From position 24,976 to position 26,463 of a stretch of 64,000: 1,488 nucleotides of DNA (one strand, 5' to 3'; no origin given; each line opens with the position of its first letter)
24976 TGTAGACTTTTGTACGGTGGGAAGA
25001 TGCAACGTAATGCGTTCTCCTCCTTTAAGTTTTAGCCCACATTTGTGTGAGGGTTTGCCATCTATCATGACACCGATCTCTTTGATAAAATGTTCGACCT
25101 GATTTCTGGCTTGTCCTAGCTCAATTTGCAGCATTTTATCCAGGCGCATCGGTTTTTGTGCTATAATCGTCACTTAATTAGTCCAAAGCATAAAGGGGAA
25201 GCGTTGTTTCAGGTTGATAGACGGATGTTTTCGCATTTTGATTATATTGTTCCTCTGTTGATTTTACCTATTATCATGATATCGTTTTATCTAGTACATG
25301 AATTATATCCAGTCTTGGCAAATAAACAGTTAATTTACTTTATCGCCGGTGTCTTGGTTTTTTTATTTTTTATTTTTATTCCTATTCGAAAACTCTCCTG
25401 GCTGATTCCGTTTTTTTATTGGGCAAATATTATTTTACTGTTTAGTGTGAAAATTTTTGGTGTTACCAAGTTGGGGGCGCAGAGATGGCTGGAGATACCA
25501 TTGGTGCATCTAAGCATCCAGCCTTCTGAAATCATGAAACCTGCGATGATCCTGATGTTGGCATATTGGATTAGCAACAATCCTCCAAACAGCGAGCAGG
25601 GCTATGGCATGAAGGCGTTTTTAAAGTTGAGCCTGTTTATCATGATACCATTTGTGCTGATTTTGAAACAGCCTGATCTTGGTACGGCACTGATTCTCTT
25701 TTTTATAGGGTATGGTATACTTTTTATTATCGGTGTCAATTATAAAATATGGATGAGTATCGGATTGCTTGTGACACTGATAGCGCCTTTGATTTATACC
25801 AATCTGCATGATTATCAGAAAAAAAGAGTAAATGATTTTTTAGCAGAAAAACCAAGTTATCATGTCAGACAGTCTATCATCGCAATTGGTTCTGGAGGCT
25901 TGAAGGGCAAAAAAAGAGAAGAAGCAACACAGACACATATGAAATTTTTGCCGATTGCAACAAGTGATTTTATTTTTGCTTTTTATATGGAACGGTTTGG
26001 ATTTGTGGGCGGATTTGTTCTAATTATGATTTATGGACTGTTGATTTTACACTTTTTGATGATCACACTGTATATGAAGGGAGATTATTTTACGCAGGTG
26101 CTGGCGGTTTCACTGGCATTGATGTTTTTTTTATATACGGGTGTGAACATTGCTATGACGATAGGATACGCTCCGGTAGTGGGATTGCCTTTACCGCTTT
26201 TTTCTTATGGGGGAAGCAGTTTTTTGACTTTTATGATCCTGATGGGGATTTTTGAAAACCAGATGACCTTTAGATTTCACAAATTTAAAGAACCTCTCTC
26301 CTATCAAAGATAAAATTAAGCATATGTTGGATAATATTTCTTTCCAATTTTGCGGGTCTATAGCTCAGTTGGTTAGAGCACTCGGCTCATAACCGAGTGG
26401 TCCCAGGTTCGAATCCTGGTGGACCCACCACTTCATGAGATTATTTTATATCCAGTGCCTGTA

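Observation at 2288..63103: Highly iterated palindrome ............: 36 exact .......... copies in 64 kb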

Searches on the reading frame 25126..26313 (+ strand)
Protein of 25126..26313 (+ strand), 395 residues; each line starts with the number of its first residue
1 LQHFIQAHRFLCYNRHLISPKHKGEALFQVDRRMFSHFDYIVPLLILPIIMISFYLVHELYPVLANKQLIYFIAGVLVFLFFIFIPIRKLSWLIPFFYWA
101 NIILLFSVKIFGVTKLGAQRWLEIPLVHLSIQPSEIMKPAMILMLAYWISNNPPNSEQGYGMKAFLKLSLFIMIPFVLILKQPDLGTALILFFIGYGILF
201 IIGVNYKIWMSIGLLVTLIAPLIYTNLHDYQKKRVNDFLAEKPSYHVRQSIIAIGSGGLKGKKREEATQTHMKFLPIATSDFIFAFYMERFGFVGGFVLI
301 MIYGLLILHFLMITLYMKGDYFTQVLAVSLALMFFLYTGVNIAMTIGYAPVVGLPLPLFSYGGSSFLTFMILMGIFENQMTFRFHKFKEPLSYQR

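Call 13: search_protein_families(library=ncbifam, proteins=[window:25126-26313:+], max_evalue=1e-25)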
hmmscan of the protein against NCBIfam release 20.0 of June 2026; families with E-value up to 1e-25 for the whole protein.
window:25126-26313:+ (395 aa): 6 families
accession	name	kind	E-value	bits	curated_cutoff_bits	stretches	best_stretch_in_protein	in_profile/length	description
TIGR02210.1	rodA_shape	equivalog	4.6e-96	322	336.7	1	40-378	2-351/357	rod shape-determining protein RodA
TIGR02614.1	ftsW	equivalog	1.2e-64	218.7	337.5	1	63-376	36-350/357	putative lipid II flippase FtsW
NF008060.0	PRK10794.1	equivalog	1.3e-58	198.8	590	1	38-383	16-363/370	peptidoglycan glycosyltransferase MrdB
TIGR02615.1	spoVE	exception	4e-42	145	448.8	1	63-378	36-351/354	stage V sporulation protein E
NF037961.1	RodA_shape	subfamily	2.2e-41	142.5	150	1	239-376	268-404/415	rod shape-determining protein RodA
NF008042.0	PRK10774.1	equivalog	3.3e-31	108.7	493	1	63-371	71-380/405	cell division protein FtsW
